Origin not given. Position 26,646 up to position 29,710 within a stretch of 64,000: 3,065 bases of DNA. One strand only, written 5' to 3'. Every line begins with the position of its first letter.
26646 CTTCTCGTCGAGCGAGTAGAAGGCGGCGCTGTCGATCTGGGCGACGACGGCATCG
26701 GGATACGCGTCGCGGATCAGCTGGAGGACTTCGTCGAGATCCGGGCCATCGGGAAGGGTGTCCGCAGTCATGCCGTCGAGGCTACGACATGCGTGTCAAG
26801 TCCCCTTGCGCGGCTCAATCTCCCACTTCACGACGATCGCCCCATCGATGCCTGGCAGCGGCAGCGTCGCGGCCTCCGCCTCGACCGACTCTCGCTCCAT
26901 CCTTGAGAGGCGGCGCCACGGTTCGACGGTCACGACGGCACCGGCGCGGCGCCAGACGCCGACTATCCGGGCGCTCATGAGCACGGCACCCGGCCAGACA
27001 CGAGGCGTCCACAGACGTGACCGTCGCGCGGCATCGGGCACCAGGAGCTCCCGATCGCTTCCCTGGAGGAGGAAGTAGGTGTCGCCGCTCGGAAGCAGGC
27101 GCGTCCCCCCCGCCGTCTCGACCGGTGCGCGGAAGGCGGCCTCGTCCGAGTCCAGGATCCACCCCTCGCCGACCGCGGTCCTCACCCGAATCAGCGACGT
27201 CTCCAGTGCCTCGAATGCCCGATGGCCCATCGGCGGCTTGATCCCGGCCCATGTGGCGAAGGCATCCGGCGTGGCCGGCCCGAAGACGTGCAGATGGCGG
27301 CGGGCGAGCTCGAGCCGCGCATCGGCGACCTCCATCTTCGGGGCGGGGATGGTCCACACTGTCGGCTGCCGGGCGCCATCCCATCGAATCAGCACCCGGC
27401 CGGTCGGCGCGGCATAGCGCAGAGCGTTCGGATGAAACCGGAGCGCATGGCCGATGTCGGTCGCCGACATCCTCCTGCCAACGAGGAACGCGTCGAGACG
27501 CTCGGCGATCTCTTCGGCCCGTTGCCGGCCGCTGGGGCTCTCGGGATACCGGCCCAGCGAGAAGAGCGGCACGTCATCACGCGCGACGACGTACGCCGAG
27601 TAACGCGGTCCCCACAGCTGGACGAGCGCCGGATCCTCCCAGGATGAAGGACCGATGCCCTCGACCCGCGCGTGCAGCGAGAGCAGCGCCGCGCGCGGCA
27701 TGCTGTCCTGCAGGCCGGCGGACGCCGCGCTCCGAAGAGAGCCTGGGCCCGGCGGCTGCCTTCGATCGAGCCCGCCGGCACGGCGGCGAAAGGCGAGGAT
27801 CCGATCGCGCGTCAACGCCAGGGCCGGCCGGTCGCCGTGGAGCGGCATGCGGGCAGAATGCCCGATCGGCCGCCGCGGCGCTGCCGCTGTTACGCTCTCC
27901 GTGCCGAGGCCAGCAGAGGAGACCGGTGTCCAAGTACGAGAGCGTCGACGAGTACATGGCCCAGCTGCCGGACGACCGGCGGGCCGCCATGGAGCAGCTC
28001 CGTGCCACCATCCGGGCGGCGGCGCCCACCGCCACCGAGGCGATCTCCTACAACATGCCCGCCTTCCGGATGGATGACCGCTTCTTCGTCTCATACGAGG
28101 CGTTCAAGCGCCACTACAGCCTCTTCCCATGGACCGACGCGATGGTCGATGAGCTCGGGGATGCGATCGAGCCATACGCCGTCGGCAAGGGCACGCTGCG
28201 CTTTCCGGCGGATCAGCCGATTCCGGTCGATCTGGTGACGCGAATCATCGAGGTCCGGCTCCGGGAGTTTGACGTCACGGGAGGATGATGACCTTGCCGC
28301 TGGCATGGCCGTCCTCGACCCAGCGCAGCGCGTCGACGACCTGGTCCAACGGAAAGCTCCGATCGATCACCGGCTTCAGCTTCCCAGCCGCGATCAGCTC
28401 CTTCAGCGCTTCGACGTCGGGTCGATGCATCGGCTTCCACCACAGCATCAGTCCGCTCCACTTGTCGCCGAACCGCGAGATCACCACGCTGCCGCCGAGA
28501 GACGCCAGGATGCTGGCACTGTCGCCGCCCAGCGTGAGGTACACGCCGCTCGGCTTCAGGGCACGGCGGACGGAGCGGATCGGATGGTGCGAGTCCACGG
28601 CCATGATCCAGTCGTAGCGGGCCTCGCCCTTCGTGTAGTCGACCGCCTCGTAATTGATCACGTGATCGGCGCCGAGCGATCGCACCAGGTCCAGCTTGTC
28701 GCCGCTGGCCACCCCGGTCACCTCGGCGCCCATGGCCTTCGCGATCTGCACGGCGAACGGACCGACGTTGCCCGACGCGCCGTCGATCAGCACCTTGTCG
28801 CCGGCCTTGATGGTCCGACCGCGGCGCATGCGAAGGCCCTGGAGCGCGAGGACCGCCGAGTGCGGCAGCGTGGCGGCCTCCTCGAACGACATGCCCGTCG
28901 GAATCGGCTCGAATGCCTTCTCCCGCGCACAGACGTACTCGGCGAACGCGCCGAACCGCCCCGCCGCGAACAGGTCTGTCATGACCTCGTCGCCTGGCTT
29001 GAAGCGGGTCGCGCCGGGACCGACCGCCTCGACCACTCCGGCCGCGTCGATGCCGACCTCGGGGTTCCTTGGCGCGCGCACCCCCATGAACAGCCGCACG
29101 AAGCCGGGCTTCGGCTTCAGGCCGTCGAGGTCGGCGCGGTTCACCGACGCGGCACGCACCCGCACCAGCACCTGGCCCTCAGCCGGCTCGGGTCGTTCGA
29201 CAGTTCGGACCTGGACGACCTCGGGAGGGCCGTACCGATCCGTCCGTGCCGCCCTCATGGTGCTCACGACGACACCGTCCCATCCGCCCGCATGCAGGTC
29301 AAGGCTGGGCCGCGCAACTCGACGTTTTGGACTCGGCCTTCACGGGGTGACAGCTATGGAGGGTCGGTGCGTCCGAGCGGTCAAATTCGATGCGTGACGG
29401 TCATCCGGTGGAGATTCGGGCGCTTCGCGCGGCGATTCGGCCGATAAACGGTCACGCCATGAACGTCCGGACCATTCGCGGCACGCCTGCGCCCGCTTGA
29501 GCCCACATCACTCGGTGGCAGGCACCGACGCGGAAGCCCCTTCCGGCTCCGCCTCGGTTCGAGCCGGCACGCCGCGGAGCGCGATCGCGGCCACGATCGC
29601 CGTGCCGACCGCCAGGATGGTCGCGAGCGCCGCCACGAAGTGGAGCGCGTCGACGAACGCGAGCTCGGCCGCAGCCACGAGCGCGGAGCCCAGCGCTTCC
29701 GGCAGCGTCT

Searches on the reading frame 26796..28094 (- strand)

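Call 27: search_protein_families(library=pfam, proteins=[window:26796-28094:-], max_evalue=0.01)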
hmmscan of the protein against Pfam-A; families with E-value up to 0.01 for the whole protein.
window:26796-28094:- (432 aa): 1 family
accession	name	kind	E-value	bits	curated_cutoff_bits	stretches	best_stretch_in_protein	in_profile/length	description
PF06224.18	AlkZ-like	-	2.4e-30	106.7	25.9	1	129-411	10-326/329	DNA glycosylase AlkZ-like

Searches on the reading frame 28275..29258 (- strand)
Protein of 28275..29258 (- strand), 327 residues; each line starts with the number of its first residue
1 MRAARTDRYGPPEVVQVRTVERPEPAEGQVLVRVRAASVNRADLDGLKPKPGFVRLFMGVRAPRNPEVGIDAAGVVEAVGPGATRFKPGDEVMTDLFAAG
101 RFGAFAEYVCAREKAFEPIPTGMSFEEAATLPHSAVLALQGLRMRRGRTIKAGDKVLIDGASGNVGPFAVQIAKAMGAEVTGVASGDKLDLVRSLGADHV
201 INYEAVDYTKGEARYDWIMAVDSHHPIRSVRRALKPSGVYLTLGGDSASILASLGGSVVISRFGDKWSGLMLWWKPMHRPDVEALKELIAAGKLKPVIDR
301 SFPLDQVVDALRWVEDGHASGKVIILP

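Call 27: search_protein_families(library=pfam, proteins=[window:28275-29258:-], max_evalue=0.01)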
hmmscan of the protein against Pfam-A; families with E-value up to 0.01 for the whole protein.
window:28275-29258:- (327 aa): 3 families
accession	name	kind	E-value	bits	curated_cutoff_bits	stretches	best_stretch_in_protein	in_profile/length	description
PF13602.12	ADH_zinc_N_2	-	1.3e-21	78.3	27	1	195-325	1-134/134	Zinc-binding dehydrogenase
PF08240.17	ADH_N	-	3.8e-15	56.5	23.5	1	27-120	2-103/104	Alcohol dehydrogenase GroES-like domain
PF00107.32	ADH_zinc_N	-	1.8e-12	47.8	31.8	1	165-245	2-90/129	Zinc-binding dehydrogenase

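Call 33: find_homologous_proteins(query=window:28275-29258:-, max_evalue=1e-40)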
Query window:28275-29258:- (327 aa): 7989 proteins with E <= 1e-40 among 8000 candidates; the best 120 are listed.
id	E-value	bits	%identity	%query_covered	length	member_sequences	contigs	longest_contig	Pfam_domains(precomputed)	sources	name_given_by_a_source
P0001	6.2e-200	681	65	99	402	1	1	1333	PF00107.33,PF13602.13,PF08240.18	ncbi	-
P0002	3.0e-196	669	91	100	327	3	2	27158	PF00107.33,PF13602.13,PF08240.18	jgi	jgi:NADPH:quinone reductase-like Zn-dependent oxidoreductase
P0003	1.4e-192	657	100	91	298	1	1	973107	PF00107.33,PF13602.13,PF08240.18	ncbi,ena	-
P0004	4.1e-184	629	85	99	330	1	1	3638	PF00107.33,PF13602.13,PF08240.18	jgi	jgi:NADPH:quinone reductase-like Zn-dependent oxidoreductase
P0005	9.2e-184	628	84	99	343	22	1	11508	PF00107.33,PF13602.13,PF08240.18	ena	-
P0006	1.8e-183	627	85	99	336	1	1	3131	PF00107.33,PF13602.13,PF08240.18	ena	-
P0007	8.8e-183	625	84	99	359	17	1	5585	PF00107.33,PF13602.13,PF08240.18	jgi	jgi:NADPH:quinone reductase-like Zn-dependent oxidoreductase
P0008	1.6e-182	624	84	99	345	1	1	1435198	PF00107.33,PF13602.13,PF08240.18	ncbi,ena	-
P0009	2.0e-182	624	84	99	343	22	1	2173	PF00107.33,PF13602.13,PF08240.18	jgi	jgi:NADPH:quinone reductase-like Zn-dependent oxidoreductase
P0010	2.3e-182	624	83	99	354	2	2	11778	PF00107.33,PF13602.13,PF08240.18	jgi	jgi:NADPH:quinone reductase-like Zn-dependent oxidoreductase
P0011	3.6e-182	623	86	99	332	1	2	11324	PF00107.33,PF13602.13,PF08240.18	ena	-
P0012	7.0e-182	622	82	100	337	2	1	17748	PF00107.33,PF13602.13,PF08240.18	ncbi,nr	ncbi:MAG TPA: NAD(P)-dependent alcohol dehydrogenase [Candidatus Limnocylindrales bacterium]|nr:NAD(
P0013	2.1e-181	621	84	99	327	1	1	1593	PF00107.33,PF13602.13,PF08240.18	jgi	-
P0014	3.4e-181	620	84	99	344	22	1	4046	PF00107.33,PF13602.13,PF08240.18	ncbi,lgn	ncbi:MAG: NAD(P)-dependent alcohol dehydrogenase [Candidatus Limnocylindria bacterium]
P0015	4.5e-181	619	84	99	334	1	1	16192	PF00107.33,PF13602.13,PF08240.18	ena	-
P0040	4.5e-178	610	84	99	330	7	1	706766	PF00107.33,PF13602.13,PF08240.18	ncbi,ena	-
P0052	1.9e-177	608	82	99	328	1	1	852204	PF00107.33,PF13602.13,PF08240.18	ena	-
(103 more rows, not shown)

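Call 34: find_encoding_contigs(protein=P0002, flank=2500, max_places=3)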
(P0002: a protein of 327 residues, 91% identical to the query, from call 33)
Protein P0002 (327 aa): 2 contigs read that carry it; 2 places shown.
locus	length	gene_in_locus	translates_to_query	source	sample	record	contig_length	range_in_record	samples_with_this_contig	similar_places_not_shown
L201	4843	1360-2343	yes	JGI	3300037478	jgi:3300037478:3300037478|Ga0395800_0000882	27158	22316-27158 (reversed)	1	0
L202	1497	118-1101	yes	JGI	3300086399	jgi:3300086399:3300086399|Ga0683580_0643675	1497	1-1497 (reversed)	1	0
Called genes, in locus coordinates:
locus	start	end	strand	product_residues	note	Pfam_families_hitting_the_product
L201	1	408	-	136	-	?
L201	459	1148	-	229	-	PF08327:AHSA1 (faint)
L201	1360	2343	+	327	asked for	PF08240:ADH_N, PF00107:ADH_zinc_N, PF13602:ADH_zinc_N_2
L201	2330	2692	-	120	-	PF08818:DUF1801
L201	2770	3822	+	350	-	PF06224:AlkZ-like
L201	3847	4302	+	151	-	PF19694:DUF6194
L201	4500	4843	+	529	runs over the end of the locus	PF07690:MFS_1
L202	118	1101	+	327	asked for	PF08240:ADH_N, PF00107:ADH_zinc_N, PF13602:ADH_zinc_N_2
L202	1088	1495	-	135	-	?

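Call 35: find_encoding_contigs(protein=P0008, flank=2500, max_places=2)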
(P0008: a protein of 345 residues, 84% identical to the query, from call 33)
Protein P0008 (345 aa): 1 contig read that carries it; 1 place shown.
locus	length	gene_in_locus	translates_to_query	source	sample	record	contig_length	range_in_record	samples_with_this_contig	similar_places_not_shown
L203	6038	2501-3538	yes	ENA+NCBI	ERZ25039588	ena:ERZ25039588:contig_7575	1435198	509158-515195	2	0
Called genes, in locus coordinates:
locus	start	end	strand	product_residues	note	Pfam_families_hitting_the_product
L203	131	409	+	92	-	-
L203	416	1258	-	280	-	PF00135:COesterase (weak), PF20434:BD-FAE, PF12697:Abhydrolase_6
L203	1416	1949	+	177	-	PF01243:PNPOx_N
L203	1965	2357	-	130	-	PF01042:Ribonuc_L-PSP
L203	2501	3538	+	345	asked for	PF08240:ADH_N, PF00107:ADH_zinc_N, PF13602:ADH_zinc_N_2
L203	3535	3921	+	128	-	PF14534:DUF4440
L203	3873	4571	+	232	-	PF01209:Ubie_methyltran (weak), PF13847:Methyltransf_31, PF08241:Methyltransf_11, PF08242:Methyltransf_12, PF13649:Methyltransf_25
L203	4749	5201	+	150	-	PF00165:HTH_AraC, PF12833:HTH_18, PF00165:HTH_AraC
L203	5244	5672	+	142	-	PF00903:Glyoxalase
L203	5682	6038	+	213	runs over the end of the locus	PF01872:RibD_C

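Call 36: find_encoding_contigs(protein=P0040, flank=2500, max_places=2)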
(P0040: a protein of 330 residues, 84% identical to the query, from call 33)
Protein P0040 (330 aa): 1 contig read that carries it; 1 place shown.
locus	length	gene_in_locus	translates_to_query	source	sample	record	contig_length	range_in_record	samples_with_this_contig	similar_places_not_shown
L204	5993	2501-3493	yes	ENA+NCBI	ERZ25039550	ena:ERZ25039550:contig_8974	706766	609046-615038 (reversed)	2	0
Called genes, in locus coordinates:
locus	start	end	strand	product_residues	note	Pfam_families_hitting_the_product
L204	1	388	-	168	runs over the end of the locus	PF10604:Polyketide_cyc2, PF08327:AHSA1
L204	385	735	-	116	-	PF13518:HTH_28 (weak)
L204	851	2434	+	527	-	PF07690:MFS_1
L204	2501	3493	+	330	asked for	PF08240:ADH_N, PF00107:ADH_zinc_N, PF13602:ADH_zinc_N_2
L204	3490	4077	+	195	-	PF13489:Methyltransf_23 (weak), PF01209:Ubie_methyltran (weak), PF13847:Methyltransf_31, PF08241:Methyltransf_11, PF13649:Methyltransf_25, PF08242:Methyltransf_12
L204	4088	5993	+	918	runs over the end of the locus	PF06772:LtrA, PF01565:FAD_binding_4, PF08031:BBE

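Call 51: find_encoding_contigs(protein=P0008, flank=10000, max_places=2)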
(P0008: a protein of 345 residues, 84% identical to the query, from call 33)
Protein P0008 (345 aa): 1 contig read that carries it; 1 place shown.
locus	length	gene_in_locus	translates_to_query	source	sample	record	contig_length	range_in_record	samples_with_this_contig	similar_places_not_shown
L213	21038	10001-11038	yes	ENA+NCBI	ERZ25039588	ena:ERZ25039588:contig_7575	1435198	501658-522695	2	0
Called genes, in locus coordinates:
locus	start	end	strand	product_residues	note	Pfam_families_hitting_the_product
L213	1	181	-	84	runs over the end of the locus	-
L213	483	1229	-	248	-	PF10604:Polyketide_cyc2 (weak), PF08327:AHSA1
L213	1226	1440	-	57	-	-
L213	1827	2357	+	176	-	PF05163:DinB (weak), PF12867:DinB_2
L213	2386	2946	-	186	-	PF01243:PNPOx_N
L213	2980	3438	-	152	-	PF01243:PNPOx_N, PF12900:Pyridox_ox_2, PF16242:Pyrid_ox_like (weak)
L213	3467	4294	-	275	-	PF00561:Abhydrolase_1, PF12146:Hydrolase_4, PF12697:Abhydrolase_6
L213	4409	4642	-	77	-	-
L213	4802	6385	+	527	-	PF07690:MFS_1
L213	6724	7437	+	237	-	-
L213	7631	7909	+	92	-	-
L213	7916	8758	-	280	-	PF00135:COesterase (weak), PF20434:BD-FAE, PF12697:Abhydrolase_6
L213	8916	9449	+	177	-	PF01243:PNPOx_N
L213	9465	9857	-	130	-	PF01042:Ribonuc_L-PSP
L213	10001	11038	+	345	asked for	PF08240:ADH_N, PF00107:ADH_zinc_N, PF13602:ADH_zinc_N_2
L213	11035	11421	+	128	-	PF14534:DUF4440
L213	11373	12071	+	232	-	PF01209:Ubie_methyltran (weak), PF13847:Methyltransf_31, PF08241:Methyltransf_11, PF08242:Methyltransf_12, PF13649:Methyltransf_25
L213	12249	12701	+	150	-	PF00165:HTH_AraC, PF12833:HTH_18, PF00165:HTH_AraC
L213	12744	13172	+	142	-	PF00903:Glyoxalase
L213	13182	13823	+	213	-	PF01872:RibD_C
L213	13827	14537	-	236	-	PF01370:Epimerase (weak), PF04321:RmlD_sub_bind (faint), PF05368:NmrA, PF13460:NAD_binding_10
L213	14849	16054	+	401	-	PF00211:Guanylate_cyc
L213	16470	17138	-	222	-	PF00440:TetR_N, PF02909:TetR_C_1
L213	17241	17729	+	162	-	PF04075:F420H2_quin_red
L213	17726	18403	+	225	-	PF10067:DUF2306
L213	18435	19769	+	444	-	PF00561:Abhydrolase_1 (weak), PF12146:Hydrolase_4 (weak), PF00211:Guanylate_cyc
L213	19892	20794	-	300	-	PF00296:Bac_luciferase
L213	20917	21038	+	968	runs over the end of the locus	PF02811:PHP, PF07733:DNA_pol3_alpha, PF17657:DNA_pol3_finger, PF14579:HHH_6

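Call 52: find_encoding_contigs(protein=P0052, flank=10000, max_places=2)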
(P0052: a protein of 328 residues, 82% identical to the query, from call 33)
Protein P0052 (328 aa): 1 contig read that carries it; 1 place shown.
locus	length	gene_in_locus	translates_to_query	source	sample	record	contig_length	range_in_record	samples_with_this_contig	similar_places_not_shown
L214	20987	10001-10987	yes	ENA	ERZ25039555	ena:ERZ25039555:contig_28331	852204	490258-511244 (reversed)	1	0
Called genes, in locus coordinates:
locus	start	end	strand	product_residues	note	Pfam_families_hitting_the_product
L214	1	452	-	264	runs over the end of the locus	PF01061:ABC2_membrane, PF12698:ABC2_membrane_3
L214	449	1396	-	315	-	PF00005:ABC_tran, PF13304:AAA_21 (weak), PF13732:DrrA1-3_C (weak)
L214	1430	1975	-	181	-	-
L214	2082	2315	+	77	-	PF12867:DinB_2 (weak)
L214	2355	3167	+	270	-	-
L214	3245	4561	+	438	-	PF01565:FAD_binding_4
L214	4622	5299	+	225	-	PF01329:Pterin_4a, PF18029:Glyoxalase_6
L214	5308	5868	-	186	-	PF01872:RibD_C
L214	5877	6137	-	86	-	-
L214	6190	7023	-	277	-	PF00561:Abhydrolase_1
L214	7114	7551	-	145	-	PF12680:SnoaL_2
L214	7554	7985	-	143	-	PF08327:AHSA1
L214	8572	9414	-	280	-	-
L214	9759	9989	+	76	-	PF08031:BBE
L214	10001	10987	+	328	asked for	PF08240:ADH_N, PF00107:ADH_zinc_N, PF13602:ADH_zinc_N_2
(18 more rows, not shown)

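Call 60: find_homologous_proteins(query=L213:12249-12698:+, max_evalue=1e-30)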
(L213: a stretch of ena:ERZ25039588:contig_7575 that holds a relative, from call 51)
Query L213:12249-12698:+ (150 aa): 7984 proteins with E <= 1e-30 among 8000 candidates; the best 120 are listed.
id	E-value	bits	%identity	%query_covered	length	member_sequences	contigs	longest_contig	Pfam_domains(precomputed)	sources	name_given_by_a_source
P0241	4.9e-83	294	92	100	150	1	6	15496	PF12833.14,PF00165.30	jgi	jgi:AraC-like DNA-binding protein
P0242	6.3e-83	294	91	100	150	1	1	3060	PF12833.14,PF00165.30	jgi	jgi:AraC-like DNA-binding protein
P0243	6.3e-83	294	91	100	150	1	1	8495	PF12833.14,PF00165.30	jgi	jgi:AraC-like DNA-binding protein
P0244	7.4e-83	293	91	100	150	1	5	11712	PF12833.14,PF00165.30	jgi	jgi:AraC-like DNA-binding protein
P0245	2.0e-82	292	92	100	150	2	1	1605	PF12833.14,PF00165.30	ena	-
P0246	8.8e-82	290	89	100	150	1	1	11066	PF12833.14,PF00165.30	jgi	jgi:AraC-like DNA-binding protein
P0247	1.4e-81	289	89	100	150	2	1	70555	PF12833.14,PF00165.30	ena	-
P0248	1.6e-81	289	90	100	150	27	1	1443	PF12833.14,PF00165.30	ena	-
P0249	3.6e-81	288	90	100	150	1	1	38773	PF12833.14,PF00165.30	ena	-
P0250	4.1e-81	288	88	100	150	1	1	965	PF12833.14,PF00165.30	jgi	-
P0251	4.9e-81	288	90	100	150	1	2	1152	PF12833.14,PF00165.30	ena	-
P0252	5.3e-81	287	90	100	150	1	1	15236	PF12833.14,PF00165.30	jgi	jgi:AraC-like DNA-binding protein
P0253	6.2e-81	287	90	100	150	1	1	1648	PF12833.14,PF00165.30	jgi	jgi:AraC-like DNA-binding protein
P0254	6.9e-81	287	89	100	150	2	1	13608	PF12833.14,PF00165.30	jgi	jgi:AraC-like DNA-binding protein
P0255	7.1e-81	287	89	100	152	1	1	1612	PF12833.14,PF00165.30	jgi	jgi:AraC-like DNA-binding protein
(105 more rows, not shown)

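Call 61: find_encoding_contigs(protein=P0241, flank=6000, max_places=8)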
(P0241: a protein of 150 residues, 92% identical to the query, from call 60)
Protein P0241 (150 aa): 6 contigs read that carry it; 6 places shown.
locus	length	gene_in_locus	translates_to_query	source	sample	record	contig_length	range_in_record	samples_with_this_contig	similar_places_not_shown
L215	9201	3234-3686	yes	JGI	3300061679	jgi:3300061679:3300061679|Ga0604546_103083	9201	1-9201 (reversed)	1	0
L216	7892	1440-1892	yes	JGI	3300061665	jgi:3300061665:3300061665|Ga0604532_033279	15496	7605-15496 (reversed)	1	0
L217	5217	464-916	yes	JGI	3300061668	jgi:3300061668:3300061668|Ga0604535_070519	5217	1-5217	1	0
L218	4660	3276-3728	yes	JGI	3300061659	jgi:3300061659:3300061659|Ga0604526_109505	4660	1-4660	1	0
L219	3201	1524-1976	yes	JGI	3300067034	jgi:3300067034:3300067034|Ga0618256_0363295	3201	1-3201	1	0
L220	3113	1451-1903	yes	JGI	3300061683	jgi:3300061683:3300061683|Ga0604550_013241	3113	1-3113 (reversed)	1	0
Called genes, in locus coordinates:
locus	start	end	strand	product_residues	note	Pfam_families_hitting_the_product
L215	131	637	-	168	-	PF10604:Polyketide_cyc2, PF08327:AHSA1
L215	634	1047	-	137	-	-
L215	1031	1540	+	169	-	PF05163:DinB (weak), PF12867:DinB_2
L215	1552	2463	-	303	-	PF00296:Bac_luciferase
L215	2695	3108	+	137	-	PF08818:DUF1801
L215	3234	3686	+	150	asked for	PF00165:HTH_AraC (weak), PF12833:HTH_18, PF00165:HTH_AraC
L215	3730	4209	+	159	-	-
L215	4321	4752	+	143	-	PF00903:Glyoxalase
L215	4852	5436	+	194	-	PF13847:Methyltransf_31, PF08241:Methyltransf_11, PF13649:Methyltransf_25, PF08242:Methyltransf_12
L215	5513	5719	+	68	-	-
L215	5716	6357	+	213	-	PF01872:RibD_C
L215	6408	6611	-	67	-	-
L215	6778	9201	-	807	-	PF01799:Fer2_2, PF20256:MoCoBD_2, PF01315:Ald_Xan_dh_C (weak), PF02738:MoCoBD_1, PF20256:MoCoBD_2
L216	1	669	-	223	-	?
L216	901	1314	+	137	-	PF08818:DUF1801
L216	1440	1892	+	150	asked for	PF00165:HTH_AraC (weak), PF12833:HTH_18, PF00165:HTH_AraC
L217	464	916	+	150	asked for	PF00165:HTH_AraC (weak), PF12833:HTH_18, PF00165:HTH_AraC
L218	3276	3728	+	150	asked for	PF00165:HTH_AraC (weak), PF12833:HTH_18, PF00165:HTH_AraC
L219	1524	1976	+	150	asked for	PF00165:HTH_AraC (weak), PF12833:HTH_18, PF00165:HTH_AraC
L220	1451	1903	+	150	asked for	PF00165:HTH_AraC (weak), PF12833:HTH_18, PF00165:HTH_AraC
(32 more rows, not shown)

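Call 62: find_encoding_contigs(protein=P0244, flank=6000, max_places=8)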
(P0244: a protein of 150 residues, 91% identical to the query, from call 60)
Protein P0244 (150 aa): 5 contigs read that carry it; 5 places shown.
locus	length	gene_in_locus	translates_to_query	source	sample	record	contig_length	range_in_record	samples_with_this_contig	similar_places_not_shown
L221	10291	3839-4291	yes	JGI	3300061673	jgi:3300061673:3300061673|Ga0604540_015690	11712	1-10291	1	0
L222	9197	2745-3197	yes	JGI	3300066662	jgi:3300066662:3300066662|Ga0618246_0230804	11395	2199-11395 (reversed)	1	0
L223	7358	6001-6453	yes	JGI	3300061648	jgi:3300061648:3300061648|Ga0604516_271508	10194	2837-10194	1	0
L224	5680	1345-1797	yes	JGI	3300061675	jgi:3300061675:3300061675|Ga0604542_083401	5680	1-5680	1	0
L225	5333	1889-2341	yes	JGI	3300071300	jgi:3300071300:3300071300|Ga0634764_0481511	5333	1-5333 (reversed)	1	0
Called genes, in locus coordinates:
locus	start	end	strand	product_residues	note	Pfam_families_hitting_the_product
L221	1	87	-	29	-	?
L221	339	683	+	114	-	PF04075:F420H2_quin_red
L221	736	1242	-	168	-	PF10604:Polyketide_cyc2, PF08327:AHSA1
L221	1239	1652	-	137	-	-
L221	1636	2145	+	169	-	PF05163:DinB (weak), PF12867:DinB_2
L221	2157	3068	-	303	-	PF00296:Bac_luciferase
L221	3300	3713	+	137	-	PF08818:DUF1801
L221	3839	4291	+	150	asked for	PF00165:HTH_AraC (weak), PF12833:HTH_18, PF00165:HTH_AraC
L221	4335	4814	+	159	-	-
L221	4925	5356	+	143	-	PF00903:Glyoxalase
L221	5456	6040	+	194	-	PF13847:Methyltransf_31, PF08241:Methyltransf_11, PF13649:Methyltransf_25, PF08242:Methyltransf_12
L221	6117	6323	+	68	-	-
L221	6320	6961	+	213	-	PF01872:RibD_C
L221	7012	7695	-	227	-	PF00561:Abhydrolase_1 (weak), PF12697:Abhydrolase_6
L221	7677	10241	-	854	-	PF00111:Fer2 (weak), PF13085:Fer2_3 (weak), PF01799:Fer2_2, PF20256:MoCoBD_2, PF01315:Ald_Xan_dh_C (weak), PF02738:MoCoBD_1, PF20256:MoCoBD_2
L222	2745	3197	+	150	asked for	PF00165:HTH_AraC (weak), PF12833:HTH_18, PF00165:HTH_AraC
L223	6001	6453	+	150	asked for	PF00165:HTH_AraC (weak), PF12833:HTH_18, PF00165:HTH_AraC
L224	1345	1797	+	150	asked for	PF00165:HTH_AraC (weak), PF12833:HTH_18, PF00165:HTH_AraC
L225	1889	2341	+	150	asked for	PF00165:HTH_AraC (weak), PF12833:HTH_18, PF00165:HTH_AraC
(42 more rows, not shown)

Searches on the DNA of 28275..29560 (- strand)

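Call 65: search_rna_families(source=window, start=29200, end=29560, threshold=evalue, max_evalue=1)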
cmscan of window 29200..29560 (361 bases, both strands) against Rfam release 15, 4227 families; matches with E-value up to 1: 0.
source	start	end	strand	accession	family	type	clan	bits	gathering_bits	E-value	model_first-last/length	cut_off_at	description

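Call 66: search_rna_families(source=L223, start=372, end=860, threshold=evalue, max_evalue=1)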
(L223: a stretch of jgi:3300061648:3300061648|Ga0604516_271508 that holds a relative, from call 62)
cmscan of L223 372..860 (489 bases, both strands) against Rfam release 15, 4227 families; matches with E-value up to 1: 0.
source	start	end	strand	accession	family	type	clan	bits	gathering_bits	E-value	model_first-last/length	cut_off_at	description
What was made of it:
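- On Known RNA families (Rfam 15): The other two searches found nothing up to E 1 (calls 65, 66).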
